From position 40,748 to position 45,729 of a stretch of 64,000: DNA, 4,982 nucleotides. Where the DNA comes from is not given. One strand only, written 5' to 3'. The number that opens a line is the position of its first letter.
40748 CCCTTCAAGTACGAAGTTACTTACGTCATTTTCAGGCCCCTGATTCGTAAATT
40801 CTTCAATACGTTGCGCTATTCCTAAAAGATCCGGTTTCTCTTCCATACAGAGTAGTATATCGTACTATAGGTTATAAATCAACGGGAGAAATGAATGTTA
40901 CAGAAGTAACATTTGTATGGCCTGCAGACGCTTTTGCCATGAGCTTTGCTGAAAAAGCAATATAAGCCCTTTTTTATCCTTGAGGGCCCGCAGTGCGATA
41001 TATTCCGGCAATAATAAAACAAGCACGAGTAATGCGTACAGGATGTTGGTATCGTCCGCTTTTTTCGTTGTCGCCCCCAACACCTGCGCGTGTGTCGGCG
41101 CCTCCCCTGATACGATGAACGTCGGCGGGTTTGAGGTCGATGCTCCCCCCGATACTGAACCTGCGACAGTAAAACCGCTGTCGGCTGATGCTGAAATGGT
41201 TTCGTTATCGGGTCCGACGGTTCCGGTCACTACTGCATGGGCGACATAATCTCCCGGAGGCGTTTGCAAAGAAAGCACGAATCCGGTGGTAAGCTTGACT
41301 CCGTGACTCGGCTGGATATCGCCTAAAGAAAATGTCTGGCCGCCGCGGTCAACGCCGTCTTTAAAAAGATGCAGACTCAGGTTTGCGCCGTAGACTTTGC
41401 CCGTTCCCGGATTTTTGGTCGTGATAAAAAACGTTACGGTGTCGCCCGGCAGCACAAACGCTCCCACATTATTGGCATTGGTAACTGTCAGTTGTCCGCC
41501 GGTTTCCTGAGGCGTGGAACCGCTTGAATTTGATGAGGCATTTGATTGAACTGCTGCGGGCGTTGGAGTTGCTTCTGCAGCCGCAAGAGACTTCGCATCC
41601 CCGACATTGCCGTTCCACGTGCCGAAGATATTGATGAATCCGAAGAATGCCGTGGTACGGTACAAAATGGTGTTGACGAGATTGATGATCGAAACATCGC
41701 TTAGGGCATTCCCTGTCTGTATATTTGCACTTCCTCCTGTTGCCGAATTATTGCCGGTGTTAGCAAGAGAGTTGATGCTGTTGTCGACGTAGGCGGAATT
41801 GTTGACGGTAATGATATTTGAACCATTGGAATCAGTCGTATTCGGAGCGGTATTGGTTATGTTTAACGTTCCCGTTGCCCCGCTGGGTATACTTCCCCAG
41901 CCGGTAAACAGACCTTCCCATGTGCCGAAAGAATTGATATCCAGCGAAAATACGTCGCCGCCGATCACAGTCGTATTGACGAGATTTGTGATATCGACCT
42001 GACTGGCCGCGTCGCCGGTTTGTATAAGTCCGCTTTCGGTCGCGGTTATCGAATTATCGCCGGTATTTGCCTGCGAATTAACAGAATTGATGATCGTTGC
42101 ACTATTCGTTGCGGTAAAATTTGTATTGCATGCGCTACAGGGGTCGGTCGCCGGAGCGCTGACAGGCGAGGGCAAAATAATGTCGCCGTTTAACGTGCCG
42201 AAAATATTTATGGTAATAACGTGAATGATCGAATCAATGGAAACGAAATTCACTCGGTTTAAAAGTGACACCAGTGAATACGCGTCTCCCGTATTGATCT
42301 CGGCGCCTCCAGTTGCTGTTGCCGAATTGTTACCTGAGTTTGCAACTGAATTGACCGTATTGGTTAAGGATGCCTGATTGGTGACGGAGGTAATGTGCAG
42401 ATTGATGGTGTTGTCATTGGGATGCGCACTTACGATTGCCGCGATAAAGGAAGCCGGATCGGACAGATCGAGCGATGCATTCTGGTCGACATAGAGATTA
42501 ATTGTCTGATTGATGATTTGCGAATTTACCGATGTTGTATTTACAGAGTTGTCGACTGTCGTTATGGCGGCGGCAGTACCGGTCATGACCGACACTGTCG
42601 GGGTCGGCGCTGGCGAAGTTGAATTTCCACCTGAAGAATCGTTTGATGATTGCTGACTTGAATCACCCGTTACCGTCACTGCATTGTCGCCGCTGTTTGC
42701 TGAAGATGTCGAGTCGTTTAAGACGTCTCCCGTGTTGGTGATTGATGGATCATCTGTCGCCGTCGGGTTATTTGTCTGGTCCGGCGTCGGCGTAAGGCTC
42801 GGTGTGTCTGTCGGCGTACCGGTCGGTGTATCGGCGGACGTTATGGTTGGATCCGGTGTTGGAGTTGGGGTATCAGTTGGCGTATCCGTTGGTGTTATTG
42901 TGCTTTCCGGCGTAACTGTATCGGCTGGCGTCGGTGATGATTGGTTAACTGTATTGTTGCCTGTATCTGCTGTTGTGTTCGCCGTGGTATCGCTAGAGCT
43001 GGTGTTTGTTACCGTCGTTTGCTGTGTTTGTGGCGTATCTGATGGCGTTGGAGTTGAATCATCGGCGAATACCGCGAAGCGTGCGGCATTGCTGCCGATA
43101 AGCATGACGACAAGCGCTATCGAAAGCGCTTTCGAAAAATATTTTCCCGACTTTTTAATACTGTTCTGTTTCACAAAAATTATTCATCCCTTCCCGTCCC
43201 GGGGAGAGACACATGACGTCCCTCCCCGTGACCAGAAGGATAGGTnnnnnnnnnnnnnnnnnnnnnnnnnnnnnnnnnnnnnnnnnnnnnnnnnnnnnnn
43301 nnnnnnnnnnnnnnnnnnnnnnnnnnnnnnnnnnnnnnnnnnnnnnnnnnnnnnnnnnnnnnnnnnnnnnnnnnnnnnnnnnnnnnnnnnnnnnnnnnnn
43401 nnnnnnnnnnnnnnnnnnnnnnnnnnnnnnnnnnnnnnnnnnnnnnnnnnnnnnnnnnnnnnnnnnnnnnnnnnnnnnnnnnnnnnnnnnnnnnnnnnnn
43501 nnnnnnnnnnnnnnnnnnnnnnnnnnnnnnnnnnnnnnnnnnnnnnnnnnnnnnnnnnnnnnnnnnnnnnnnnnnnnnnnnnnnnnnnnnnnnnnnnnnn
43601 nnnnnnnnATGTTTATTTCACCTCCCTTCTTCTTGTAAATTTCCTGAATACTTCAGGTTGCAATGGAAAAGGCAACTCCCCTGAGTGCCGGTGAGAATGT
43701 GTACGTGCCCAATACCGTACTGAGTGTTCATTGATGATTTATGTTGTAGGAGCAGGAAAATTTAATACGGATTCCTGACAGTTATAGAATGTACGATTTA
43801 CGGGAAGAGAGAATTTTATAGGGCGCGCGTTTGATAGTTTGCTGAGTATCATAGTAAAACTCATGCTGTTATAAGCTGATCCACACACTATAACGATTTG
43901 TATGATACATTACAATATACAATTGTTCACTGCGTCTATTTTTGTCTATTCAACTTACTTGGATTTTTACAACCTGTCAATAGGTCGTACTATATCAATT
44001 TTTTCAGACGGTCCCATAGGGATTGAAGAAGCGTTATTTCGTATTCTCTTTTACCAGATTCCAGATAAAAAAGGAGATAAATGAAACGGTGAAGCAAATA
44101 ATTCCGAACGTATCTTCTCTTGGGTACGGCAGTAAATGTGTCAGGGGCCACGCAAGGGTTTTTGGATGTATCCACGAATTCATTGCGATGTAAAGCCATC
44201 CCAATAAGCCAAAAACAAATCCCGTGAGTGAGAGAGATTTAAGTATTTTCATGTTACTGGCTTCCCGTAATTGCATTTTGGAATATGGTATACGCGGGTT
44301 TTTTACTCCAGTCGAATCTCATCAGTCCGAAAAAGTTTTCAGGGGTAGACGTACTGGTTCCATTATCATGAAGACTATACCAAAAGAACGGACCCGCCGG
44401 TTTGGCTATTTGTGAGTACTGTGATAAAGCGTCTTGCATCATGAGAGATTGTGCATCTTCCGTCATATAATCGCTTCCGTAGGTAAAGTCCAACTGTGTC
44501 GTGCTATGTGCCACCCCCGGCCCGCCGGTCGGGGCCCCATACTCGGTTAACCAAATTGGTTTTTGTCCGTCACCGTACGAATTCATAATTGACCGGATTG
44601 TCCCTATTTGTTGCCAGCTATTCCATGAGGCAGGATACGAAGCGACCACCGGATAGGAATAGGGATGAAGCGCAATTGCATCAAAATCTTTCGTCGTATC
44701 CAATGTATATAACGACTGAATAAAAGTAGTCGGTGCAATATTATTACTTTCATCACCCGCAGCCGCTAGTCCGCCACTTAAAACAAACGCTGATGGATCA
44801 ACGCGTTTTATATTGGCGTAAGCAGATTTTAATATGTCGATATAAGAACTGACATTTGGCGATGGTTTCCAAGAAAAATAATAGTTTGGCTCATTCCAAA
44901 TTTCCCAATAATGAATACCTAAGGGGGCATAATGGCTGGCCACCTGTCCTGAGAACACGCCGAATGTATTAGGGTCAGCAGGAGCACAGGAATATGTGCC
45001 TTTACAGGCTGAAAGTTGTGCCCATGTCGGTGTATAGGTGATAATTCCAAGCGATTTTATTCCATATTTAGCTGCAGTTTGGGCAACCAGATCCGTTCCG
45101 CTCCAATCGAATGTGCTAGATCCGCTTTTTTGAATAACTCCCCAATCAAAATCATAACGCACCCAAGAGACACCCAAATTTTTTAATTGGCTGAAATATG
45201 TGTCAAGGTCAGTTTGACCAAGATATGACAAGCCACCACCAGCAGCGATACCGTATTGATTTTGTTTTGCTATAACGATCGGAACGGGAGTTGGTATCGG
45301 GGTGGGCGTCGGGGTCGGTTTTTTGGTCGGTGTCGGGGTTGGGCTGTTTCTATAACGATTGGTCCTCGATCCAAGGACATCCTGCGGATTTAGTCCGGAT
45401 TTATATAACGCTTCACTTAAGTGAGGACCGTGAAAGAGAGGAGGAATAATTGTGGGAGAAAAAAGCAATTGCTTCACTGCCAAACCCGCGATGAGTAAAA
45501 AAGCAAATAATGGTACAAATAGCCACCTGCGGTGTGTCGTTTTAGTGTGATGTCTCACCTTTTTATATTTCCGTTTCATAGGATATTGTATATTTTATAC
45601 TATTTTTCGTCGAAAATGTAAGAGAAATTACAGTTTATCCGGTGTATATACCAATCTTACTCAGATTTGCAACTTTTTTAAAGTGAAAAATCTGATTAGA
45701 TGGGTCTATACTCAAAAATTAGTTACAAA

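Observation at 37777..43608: Candidate novel system: a sortase-coupled surface-fibre module (small secreted repeat protein, large repeat protein, LAATG protein and sortase)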

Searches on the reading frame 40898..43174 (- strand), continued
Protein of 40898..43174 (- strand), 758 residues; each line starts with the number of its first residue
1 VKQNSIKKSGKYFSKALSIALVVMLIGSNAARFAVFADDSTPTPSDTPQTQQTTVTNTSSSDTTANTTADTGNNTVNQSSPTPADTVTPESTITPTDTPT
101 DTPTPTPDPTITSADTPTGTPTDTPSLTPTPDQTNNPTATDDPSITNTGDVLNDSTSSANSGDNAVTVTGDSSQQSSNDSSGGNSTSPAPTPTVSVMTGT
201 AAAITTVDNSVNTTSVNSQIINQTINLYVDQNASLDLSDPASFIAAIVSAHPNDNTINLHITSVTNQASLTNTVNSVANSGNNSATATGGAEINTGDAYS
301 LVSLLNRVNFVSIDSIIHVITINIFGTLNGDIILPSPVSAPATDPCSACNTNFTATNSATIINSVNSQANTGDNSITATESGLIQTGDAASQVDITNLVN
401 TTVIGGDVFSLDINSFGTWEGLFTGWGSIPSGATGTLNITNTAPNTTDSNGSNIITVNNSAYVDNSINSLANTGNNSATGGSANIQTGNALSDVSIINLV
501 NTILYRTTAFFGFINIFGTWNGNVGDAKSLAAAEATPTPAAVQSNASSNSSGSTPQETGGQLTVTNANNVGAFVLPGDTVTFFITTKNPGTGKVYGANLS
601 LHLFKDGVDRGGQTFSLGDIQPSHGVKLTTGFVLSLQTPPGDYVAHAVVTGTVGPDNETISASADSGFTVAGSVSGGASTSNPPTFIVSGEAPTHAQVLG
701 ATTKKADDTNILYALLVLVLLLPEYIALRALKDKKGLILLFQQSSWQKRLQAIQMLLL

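Call 75: find_encoding_contigs(protein=P0003, flank=8000, max_places=2)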
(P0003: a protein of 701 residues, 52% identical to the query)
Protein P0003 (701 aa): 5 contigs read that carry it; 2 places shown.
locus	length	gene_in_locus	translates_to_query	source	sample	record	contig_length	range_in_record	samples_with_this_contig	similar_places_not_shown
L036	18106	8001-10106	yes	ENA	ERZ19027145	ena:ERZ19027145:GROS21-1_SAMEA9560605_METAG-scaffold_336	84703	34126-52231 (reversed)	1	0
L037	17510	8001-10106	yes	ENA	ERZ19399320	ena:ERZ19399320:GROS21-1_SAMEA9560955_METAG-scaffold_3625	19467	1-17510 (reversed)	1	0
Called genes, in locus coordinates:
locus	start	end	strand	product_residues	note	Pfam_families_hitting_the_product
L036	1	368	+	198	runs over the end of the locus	-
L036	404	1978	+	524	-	-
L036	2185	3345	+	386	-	PF06202:GDE_C (faint)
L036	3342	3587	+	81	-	PF01541:GIY-YIG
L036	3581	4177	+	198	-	-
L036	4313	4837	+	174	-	-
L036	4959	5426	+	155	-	-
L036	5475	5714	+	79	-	-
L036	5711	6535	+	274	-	PF05697:Trigger_N, PF05698:Trigger_C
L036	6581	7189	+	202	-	PF18904:DUF5660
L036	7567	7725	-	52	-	-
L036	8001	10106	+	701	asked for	-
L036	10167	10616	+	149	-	-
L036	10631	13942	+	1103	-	PF13620:CarboxypepD_reg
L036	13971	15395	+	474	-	PF00149:Metallophos, PF02872:5_nucleotid_C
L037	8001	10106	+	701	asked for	-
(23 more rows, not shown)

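Call 80: find_encoding_contigs(protein=P0002, flank=8000, max_places=2)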
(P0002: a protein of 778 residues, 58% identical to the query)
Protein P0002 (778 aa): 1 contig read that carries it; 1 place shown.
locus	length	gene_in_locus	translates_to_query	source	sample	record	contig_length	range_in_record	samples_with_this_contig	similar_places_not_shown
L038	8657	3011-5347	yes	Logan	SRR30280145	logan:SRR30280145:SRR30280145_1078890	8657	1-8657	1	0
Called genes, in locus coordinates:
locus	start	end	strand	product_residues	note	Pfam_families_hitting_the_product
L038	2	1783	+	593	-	?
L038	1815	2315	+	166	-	PF04203:Sortase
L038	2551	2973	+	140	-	-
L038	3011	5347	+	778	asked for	-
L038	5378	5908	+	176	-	PF08123:DOT1 (faint)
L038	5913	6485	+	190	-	-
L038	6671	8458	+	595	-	PF07973:tRNA_SAD, PF00587:tRNA-synt_2b, PF03129:HGTP_anticodon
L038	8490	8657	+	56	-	?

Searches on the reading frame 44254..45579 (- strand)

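Call 3: search_protein_families(library=pfam, proteins=[window:44254-45579:-], max_evalue=0.1)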
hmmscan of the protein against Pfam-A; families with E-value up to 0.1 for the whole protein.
window:44254-45579:- (441 aa): 4 families
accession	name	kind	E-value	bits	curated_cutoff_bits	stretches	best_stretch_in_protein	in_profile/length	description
PF01373.23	Glyco_hydro_14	-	6.1e-06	25.9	27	1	128-181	21-74/402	Glycosyl hydrolase family 14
PF00150.24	Cellulase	-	2.9e-05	24.1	23.5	1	120-354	18-243/272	Cellulase (glycosyl hydrolase family 5)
PF11790.14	Glyco_hydro_cc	-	0.0012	18.9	21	1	228-388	72-205/237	Glycosyl hydrolase catalytic core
PF01229.23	Glyco_hydro_39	-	0.0095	15.2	26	1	225-349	152-273/472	Glycosyl hydrolases family 39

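Call 4: search_protein_families(library=ncbifam, proteins=[window:44254-45579:-], max_evalue=0.1)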
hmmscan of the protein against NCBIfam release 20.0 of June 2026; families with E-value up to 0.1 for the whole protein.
window:44254-45579:- (441 aa): 0 families
